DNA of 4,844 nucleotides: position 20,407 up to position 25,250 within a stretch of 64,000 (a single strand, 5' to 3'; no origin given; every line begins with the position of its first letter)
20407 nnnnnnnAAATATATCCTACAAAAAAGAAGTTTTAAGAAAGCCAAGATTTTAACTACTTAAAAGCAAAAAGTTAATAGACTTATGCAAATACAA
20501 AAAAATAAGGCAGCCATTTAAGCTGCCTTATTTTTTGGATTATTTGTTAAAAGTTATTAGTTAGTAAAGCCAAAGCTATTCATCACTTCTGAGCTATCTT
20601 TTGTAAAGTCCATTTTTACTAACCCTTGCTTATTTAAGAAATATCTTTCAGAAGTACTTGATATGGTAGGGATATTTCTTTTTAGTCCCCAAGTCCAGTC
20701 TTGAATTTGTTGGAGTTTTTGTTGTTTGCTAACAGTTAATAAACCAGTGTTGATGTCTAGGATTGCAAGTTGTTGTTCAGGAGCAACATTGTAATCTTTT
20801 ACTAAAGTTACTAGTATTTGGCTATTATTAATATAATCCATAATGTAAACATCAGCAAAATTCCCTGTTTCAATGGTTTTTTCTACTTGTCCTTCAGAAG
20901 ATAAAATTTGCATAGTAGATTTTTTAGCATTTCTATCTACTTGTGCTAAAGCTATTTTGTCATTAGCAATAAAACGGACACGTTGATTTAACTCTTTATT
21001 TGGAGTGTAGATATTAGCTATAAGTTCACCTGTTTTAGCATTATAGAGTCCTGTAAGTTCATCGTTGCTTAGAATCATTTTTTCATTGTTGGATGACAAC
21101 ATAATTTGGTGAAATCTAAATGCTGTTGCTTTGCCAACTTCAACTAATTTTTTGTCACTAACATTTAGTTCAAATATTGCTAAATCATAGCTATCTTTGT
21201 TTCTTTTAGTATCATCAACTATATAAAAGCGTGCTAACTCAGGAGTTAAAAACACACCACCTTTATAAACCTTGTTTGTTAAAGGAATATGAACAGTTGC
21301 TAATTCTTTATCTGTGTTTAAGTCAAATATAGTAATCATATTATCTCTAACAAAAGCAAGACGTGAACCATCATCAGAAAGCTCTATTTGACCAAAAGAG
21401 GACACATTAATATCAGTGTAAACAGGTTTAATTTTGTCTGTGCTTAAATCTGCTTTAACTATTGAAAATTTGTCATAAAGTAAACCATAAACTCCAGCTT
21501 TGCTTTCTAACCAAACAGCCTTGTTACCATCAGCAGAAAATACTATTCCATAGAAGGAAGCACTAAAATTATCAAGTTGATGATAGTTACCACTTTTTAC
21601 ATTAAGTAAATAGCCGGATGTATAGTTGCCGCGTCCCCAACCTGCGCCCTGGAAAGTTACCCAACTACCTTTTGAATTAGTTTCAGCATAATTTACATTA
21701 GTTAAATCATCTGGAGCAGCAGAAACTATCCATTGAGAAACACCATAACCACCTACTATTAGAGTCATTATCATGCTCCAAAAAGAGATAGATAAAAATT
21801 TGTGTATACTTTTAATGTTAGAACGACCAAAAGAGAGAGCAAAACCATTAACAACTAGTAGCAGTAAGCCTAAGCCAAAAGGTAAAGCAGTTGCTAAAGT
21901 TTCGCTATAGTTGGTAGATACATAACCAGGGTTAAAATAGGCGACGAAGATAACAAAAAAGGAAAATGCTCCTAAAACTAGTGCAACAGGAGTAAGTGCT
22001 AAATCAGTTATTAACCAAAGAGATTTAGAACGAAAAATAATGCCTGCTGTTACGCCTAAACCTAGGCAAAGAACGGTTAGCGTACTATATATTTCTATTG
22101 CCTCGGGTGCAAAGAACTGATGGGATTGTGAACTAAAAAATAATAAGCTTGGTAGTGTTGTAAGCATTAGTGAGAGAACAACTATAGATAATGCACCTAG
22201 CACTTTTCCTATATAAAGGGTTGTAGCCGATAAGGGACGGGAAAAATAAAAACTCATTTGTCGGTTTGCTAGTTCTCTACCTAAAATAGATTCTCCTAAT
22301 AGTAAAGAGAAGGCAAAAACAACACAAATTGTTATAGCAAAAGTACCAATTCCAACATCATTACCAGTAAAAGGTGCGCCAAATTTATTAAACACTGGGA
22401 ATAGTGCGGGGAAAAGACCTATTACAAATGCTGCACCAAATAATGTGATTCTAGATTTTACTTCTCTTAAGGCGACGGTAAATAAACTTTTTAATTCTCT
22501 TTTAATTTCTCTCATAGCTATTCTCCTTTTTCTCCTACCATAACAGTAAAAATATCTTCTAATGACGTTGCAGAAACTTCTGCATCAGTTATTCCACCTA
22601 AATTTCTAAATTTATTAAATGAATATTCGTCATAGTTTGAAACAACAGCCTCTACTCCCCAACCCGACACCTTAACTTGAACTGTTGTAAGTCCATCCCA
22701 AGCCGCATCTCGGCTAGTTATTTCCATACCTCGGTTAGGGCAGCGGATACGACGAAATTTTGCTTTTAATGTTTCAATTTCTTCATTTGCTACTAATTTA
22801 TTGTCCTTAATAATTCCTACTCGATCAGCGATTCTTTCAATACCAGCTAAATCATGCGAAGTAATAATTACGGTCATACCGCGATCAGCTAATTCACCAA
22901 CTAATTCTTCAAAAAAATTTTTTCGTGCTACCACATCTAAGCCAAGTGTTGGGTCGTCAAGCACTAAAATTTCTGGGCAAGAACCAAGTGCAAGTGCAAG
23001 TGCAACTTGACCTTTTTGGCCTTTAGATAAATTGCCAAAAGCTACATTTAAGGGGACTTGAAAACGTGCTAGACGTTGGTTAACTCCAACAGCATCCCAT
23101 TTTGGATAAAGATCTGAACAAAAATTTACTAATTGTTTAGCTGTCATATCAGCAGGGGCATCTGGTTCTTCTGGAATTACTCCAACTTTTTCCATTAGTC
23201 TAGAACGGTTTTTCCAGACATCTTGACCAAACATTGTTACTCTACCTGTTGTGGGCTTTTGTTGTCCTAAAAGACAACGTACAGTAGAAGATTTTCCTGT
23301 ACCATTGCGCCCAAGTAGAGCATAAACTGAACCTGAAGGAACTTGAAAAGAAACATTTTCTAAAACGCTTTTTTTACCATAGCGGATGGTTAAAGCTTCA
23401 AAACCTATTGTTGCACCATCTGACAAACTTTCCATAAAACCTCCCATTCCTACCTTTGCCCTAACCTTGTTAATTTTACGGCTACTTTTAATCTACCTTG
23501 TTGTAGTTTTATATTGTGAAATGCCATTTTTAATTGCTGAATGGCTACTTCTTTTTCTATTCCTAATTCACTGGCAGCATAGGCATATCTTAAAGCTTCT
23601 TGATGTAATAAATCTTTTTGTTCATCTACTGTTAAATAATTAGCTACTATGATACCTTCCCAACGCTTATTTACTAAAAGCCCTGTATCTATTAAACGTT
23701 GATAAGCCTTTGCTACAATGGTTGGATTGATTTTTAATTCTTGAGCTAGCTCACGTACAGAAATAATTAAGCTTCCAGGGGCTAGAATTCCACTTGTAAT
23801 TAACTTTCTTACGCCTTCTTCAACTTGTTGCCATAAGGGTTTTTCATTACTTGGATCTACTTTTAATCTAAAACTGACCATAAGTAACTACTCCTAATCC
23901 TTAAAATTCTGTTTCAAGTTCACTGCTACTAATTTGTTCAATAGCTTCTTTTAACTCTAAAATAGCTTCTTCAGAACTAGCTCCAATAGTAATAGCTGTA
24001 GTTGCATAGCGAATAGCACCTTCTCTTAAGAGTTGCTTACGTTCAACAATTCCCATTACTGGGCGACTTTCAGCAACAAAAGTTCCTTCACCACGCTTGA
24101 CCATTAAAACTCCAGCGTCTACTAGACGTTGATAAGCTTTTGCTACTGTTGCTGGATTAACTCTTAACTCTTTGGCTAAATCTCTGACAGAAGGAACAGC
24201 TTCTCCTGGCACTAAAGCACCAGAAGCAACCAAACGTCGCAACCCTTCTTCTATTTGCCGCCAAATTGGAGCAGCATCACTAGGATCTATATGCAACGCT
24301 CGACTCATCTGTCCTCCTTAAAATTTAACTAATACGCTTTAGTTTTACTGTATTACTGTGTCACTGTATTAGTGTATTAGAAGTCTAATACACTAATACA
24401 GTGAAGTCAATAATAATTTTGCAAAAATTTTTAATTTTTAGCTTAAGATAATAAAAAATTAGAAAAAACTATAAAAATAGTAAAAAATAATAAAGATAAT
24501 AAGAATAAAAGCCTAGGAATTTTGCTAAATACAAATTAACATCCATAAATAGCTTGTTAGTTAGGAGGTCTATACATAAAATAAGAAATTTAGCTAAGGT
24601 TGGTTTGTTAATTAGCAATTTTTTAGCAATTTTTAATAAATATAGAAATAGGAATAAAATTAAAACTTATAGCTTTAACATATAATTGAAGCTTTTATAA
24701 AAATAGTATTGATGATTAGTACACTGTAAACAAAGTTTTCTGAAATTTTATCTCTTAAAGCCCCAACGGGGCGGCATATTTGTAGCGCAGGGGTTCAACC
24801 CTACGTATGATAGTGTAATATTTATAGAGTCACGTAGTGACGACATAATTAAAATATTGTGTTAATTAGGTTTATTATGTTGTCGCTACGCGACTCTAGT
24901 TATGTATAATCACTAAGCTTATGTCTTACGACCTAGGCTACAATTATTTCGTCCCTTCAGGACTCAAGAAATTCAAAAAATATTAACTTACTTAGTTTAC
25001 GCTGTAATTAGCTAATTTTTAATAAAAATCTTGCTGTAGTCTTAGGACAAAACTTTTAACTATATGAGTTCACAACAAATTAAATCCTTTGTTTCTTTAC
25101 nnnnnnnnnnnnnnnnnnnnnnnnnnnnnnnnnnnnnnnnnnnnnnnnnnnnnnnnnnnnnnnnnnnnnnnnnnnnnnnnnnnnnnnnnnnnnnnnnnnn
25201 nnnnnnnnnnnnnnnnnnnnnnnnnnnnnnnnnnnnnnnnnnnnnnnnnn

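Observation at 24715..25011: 287-bp foldback element with TIRs and 5-bp flanking direct repeats: MITE or large structured RNA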

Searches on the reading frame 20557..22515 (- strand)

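Call 5: search_protein_families(library=pfam, proteins=[window:20557-22515:-], max_evalue=0.01)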
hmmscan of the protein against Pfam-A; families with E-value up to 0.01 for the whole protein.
window:20557-22515:- (652 aa): 2 families
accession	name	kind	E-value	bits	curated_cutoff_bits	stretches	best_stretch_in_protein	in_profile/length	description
PF00930.27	DPPIV_N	-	0.0045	16.2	22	0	355-409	28-80/354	Dipeptidyl peptidase IV (DPP IV) N-terminal region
PF07676.18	PD40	-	0.0086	16.5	20.9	0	379-391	16-28/38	WD40-like Beta Propeller Repeat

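Call 12: search_protein_families(library=ncbifam, proteins=[window:20557-22515:-], max_evalue=0.01)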
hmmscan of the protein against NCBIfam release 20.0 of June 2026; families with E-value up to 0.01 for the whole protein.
window:20557-22515:- (652 aa): 0 families

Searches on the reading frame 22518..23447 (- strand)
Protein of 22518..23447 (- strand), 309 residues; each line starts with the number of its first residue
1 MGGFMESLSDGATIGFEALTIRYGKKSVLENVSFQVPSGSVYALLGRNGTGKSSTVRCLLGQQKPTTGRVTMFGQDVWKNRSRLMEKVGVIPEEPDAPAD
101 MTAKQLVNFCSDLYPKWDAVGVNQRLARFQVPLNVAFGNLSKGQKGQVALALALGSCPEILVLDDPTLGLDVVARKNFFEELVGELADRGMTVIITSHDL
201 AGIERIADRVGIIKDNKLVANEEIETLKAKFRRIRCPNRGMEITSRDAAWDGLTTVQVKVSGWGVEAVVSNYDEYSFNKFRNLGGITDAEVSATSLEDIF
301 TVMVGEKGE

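Call 5: search_protein_families(library=pfam, proteins=[window:22518-23447:-], max_evalue=0.01)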
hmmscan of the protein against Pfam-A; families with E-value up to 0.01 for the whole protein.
window:22518-23447:- (309 aa): 4 families
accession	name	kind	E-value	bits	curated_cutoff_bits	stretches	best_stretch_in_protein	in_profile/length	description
PF00005.33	ABC_tran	-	8.6e-24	85.1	25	1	29-167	1-136/137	ABC transporter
PF13304.12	AAA_21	-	1.5e-11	45.4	27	1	134-200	232-300/304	AAA domain, putative AbiEii toxin, Type IV TA system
PF02463.25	SMC_N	-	5.6e-05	23.1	40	1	38-215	23-214/220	RecF/RecN/SMC N terminal domain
PF03193.22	RsgA_GTPase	-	0.0021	18.3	30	1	11-70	79-137/174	RsgA GTPase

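Call 21: find_encoding_contigs(protein=window:22518-23447:-, flank=10000, max_places=4)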
Protein window:22518-23447:- (309 aa): no gene with exactly this product is on record in the collection.

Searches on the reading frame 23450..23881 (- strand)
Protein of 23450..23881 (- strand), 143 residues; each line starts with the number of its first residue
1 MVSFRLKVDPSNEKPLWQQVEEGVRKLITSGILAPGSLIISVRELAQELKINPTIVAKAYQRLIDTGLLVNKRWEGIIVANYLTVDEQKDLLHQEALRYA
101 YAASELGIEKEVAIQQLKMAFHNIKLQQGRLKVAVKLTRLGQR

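Call 5: search_protein_families(library=pfam, proteins=[window:23450-23881:-], max_evalue=0.01)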
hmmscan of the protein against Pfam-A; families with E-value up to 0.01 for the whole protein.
window:23450-23881:- (143 aa): 2 families
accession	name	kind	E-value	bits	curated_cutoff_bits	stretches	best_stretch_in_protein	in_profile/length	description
PF00392.27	GntR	-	8.2e-11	41.8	27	1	18-79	3-64/64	Bacterial regulatory proteins, gntR family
PF13412.12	HTH_24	-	0.0096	15.9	21.9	0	40-69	18-47/48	Winged helix-turn-helix DNA-binding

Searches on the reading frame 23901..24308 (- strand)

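Call 5: search_protein_families(library=pfam, proteins=[window:23901-24308:-], max_evalue=0.01)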
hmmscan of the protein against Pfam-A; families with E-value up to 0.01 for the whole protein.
window:23901-24308:- (135 aa): 6 families
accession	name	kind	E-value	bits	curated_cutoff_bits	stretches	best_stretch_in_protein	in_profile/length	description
PF00392.27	GntR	-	5.5e-17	61.6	27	1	17-78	3-64/64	Bacterial regulatory proteins, gntR family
PF01325.25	Fe_dep_repress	-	7.3e-05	23.3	26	1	36-72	20-56/60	Iron dependent repressor, N-terminal DNA binding domain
PF13730.12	HTH_36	-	0.00024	21.3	25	1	36-66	23-53/55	Helix-turn-helix domain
PF13412.12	HTH_24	-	0.00045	20.2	21.9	1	40-68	19-47/48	Winged helix-turn-helix DNA-binding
PF02082.26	Rrf2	-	0.0011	19.5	30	1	32-75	17-60/132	Iron-dependent Transcriptional regulator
PF01047.28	MarR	-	0.0014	18.9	24.6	1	40-72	19-51/59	MarR family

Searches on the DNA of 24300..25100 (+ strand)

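Call 4: search_rna_families(source=window, start=24300, end=25100, threshold=evalue, max_evalue=10, show_alignments=4)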
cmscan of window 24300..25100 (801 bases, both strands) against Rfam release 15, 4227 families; matches with E-value up to 10: 15.
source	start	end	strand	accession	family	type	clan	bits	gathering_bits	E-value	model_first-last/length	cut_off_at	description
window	24918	24964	+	RF01687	Acido-Lenti-1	Gene; sRNA;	-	39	37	3.3e-07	1-46/46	no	Acido-Lenti-1 RNA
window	24356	24410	+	RF00906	MIR1120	Gene; miRNA;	-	25.4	86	0.014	1-87/87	no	MIR1120/MIR1122 microRNA precursor family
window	24353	24409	-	RF00906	MIR1120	Gene; miRNA;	-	25.3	86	0.015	1-87/87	no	MIR1120/MIR1122 microRNA precursor family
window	24343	24414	+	RF03718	mir-2804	Gene; miRNA;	-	25.1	86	0.021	1-78/78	no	mir-2804 microRNA precursor family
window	24759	24805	-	RF01687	Acido-Lenti-1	Gene; sRNA;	-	24.7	37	0.0025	1-46/46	no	Acido-Lenti-1 RNA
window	24360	24406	-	RF04172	MIR8675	Gene; miRNA;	-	22.8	90.8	0.1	1-95/95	no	MIR8675 microRNA precursor family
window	24703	24779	+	RF00536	snoMe28S-Cm3227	Gene; snRNA; snoRNA; CD-box;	-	19.5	43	4.7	1-82/82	no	Small nucleolar RNA Me28S-Cm3227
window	24825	24900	+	RF04118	MIR9481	Gene; miRNA;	-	18.6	130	0.54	1-135/135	no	MIR9481 microRNA precursor family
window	24647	24819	-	RF01663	ceN93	Gene; sRNA;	-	17.8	60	2.6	1-131/131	no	Caenorhabditis sRNA ceN93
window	24343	24421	+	RF02625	WsnRNA46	Gene; sRNA;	-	16.8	65.3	3.1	1-151/151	no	Wolbachia sRNA 46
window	24613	24645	-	RF01726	SAM-II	Cis-reg; riboswitch;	-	16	44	3.9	1-60/60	no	SAM-II riboswitch aptamer (SAM-II long loop)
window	24355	24411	+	RF03402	mir-957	Gene; miRNA;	-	15.5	66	3.1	1-77/77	no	mir-957 microRNA precursor family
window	24829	24852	-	RF01687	Acido-Lenti-1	Gene; sRNA;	-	14.4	37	1.6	22-45/46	no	Acido-Lenti-1 RNA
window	24344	24423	-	RF02061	mir-301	Gene; miRNA;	-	14.1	56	9.9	1-84/84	no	mir-301 microRNA precursor family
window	24352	24427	-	RF01265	snR42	Gene; snRNA; snoRNA; HACA-box;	CL00032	10.4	61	4.9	119-192/349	no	Small nucleolar RNA snR42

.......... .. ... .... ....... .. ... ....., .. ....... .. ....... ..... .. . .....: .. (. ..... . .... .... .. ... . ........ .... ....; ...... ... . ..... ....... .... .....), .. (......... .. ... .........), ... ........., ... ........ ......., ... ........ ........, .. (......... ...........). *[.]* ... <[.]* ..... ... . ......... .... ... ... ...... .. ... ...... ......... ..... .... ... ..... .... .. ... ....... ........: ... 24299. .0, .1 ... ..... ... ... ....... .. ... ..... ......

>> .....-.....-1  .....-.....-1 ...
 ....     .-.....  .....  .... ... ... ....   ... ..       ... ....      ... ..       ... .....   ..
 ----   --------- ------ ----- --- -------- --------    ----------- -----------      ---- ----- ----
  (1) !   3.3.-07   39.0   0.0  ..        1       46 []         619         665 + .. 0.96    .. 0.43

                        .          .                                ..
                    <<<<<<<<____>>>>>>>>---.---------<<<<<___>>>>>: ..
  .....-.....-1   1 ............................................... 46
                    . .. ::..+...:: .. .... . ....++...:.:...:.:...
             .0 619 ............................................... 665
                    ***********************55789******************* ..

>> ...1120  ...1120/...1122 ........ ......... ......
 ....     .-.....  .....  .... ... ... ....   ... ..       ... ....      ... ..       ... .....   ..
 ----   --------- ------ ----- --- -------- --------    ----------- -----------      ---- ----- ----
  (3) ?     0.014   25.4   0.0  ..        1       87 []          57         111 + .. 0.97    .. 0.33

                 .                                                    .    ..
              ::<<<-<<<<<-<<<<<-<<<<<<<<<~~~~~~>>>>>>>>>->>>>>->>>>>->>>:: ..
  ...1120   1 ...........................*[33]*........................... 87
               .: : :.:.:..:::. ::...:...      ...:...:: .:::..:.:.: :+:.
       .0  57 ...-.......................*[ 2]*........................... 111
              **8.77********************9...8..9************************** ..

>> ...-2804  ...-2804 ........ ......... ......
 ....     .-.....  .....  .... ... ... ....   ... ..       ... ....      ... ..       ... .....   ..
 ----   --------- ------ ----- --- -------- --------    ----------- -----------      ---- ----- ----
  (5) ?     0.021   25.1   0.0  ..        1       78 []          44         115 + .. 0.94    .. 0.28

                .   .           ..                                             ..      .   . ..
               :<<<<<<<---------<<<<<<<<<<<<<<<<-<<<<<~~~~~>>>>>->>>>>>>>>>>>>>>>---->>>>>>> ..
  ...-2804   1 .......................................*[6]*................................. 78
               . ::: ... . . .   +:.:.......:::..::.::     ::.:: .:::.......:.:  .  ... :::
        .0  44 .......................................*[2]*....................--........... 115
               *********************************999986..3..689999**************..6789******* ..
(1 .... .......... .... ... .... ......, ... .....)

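Call 75: search_dna_similar(query=window:24720-25006:+, collection=plasmids, mode=distant, max_evalue=0.001, max_rows=15)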
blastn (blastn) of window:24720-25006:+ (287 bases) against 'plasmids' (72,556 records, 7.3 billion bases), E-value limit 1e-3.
No match.

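Call 76: search_dna_similar(query=window:24720-25006:+, collection=phages, mode=distant, max_evalue=0.001, max_rows=10)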
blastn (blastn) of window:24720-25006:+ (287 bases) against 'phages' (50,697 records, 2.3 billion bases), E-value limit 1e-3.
No match.
